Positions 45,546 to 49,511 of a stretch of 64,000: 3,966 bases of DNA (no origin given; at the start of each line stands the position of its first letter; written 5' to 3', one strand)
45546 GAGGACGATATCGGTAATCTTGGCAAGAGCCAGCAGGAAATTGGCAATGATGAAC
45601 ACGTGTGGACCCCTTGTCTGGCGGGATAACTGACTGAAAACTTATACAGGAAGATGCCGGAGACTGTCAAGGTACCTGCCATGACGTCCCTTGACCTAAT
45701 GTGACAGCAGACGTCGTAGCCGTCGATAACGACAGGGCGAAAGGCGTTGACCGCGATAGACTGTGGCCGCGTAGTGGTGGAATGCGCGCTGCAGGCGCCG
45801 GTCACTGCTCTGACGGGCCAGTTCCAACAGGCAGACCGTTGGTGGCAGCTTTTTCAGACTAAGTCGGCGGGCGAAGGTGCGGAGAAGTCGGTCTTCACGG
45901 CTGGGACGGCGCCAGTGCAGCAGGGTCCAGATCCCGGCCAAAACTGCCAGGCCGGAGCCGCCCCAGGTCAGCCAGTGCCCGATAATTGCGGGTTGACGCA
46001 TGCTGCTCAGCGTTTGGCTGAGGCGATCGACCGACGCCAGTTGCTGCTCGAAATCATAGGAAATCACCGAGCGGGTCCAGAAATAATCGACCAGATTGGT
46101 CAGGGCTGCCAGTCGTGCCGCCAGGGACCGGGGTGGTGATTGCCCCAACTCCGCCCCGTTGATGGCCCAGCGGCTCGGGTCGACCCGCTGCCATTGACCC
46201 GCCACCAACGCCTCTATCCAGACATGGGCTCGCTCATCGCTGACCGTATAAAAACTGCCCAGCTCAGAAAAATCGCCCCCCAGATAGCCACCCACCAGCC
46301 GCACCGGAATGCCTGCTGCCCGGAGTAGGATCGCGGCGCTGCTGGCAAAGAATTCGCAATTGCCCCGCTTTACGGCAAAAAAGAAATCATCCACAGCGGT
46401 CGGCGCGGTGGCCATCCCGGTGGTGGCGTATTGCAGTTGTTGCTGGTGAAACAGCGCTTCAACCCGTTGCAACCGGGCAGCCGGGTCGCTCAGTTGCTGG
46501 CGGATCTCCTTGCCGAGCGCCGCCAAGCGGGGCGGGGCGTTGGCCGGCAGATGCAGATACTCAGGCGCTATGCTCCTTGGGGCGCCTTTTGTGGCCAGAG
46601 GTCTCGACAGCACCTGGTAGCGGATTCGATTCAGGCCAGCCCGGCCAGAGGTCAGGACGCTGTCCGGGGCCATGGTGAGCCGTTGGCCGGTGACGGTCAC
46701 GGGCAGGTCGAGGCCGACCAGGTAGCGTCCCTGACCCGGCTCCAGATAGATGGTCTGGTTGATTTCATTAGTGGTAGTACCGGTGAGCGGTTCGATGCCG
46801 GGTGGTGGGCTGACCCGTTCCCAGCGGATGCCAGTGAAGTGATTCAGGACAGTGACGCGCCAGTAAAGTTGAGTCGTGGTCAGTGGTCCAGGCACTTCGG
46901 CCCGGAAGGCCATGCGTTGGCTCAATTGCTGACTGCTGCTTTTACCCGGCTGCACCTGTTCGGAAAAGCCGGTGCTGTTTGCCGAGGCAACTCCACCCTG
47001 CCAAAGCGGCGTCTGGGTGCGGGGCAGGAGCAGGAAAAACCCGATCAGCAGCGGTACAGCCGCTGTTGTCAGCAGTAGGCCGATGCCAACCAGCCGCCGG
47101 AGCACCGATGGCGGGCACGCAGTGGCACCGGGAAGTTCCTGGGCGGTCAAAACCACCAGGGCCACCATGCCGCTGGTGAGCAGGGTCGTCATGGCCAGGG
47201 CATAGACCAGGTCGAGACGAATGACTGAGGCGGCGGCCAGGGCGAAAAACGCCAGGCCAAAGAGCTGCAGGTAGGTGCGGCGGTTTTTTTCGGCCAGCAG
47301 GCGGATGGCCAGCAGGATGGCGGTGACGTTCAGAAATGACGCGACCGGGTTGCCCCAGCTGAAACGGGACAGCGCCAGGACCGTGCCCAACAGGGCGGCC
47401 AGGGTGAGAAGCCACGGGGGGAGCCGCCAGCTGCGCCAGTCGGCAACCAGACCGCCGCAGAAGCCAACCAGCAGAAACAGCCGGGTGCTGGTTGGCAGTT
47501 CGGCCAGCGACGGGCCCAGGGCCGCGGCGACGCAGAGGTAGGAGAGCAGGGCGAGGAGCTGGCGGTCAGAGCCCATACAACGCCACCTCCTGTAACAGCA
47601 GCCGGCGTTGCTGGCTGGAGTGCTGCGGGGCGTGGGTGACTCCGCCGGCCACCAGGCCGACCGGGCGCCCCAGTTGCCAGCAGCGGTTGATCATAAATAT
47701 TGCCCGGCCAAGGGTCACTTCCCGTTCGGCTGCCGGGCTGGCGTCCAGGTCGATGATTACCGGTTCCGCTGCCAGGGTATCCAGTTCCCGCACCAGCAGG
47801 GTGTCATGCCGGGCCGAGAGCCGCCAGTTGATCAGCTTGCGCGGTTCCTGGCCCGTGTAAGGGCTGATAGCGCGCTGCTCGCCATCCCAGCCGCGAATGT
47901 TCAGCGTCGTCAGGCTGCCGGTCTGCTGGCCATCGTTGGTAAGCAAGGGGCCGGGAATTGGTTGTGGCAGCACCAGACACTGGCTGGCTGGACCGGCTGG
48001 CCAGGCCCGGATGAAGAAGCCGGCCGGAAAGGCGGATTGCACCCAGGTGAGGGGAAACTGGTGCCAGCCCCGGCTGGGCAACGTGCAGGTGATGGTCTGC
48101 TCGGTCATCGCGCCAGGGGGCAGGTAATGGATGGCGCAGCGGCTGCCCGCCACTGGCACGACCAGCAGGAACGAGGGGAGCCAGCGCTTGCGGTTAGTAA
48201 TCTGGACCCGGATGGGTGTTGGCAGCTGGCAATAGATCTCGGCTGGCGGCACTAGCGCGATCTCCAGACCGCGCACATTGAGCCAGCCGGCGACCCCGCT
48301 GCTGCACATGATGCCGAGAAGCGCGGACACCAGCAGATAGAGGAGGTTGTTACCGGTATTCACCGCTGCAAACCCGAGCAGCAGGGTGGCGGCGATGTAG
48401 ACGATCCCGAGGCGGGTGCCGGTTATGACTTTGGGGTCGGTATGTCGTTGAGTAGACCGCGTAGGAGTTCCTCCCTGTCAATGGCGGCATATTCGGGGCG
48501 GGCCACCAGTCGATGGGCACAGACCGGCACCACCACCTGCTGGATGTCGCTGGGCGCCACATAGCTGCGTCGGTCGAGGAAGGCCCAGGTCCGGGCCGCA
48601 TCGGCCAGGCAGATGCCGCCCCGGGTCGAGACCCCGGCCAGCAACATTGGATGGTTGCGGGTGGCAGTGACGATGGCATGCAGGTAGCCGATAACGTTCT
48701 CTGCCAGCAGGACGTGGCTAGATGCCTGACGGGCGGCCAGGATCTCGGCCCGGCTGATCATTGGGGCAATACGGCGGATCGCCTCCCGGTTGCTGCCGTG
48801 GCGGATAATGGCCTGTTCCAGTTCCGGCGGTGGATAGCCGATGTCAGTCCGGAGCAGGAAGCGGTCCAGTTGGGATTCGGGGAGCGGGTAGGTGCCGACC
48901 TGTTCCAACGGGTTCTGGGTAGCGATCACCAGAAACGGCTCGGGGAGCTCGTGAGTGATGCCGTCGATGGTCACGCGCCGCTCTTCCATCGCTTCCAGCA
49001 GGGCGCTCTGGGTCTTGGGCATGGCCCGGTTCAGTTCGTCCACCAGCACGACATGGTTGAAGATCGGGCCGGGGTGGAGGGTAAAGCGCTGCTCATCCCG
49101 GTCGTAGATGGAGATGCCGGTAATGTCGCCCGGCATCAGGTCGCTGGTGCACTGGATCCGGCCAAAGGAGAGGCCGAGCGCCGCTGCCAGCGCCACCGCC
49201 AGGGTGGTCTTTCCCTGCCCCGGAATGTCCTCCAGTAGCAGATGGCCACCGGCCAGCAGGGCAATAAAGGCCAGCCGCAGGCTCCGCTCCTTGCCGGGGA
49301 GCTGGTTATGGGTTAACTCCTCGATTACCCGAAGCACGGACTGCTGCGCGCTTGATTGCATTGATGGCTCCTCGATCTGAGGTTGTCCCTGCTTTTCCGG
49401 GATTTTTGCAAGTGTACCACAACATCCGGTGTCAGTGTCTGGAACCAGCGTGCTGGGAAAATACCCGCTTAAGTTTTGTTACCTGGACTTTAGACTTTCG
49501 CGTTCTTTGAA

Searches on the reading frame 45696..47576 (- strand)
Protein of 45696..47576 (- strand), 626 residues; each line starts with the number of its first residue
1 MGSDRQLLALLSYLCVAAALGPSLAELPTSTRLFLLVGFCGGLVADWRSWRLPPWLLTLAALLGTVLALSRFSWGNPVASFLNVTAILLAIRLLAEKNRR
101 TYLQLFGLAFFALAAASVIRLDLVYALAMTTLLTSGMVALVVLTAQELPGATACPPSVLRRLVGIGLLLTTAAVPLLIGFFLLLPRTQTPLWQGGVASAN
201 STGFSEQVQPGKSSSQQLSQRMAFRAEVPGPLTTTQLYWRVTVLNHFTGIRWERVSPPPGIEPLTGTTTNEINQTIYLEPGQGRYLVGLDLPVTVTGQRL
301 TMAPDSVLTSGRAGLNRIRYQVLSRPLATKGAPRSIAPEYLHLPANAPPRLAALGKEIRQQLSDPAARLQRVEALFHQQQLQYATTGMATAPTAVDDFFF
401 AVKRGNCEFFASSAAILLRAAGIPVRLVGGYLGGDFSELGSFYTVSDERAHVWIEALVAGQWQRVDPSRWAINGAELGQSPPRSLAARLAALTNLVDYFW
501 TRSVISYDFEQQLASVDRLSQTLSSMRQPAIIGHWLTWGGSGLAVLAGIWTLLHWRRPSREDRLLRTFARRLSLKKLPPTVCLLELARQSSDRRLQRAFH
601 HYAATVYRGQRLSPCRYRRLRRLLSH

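Call 52: search_protein_families(library=pfam, proteins=[window:45696-47576:-], max_evalue=0.00001)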
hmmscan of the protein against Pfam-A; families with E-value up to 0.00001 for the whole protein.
window:45696-47576:- (626 aa): 2 families
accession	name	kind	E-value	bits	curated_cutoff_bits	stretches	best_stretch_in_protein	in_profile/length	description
PF11992.13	TgpA_N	-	6.1e-54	183.7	30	1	13-326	3-328/333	TgpA N-terminal domain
PF01841.26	Transglut_core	-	2.8e-17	63.4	23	1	353-467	2-108/108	Transglutaminase-like superfamily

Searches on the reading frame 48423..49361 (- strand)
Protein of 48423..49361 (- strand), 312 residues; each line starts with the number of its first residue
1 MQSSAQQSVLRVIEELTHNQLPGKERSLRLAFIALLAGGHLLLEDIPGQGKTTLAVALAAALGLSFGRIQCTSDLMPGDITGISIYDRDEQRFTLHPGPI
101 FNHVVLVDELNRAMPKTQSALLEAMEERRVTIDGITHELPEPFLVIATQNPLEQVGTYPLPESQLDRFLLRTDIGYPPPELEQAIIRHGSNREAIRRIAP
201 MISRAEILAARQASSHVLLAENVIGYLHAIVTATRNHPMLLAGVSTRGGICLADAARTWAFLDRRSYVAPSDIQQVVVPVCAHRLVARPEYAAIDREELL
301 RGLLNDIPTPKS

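Call 52: search_protein_families(library=pfam, proteins=[window:48423-49361:-], max_evalue=0.00001)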
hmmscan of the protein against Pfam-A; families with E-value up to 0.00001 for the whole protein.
window:48423-49361:- (312 aa): 6 families
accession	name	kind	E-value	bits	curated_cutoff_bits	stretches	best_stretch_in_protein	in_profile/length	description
PF07726.17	AAA_3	-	2.3e-60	202.6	27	1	40-170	1-131/131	ATPase family associated with various cellular activities (AAA)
PF17863.7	AAA_lid_2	-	8.4e-20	70.7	22.7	1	233-299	2-70/74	AAA lid domain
PF07728.20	AAA_5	-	7.8e-14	52.3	22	1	41-168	2-139/139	AAA domain (dynein-related subfamily)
PF00004.35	AAA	-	2.5e-07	31.7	21.2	1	46-153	6-112/131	ATPase family associated with various cellular activities (AAA)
PF00493.29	MCM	-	2.6e-06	27.2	23.3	1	77-153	94-175/224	MCM P-loop domain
PF20030.5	bpMoxR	-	5.7e-06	26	27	0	14-198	7-190/205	MoxR domain in the MoxR-vWA-beta-propeller ternary systems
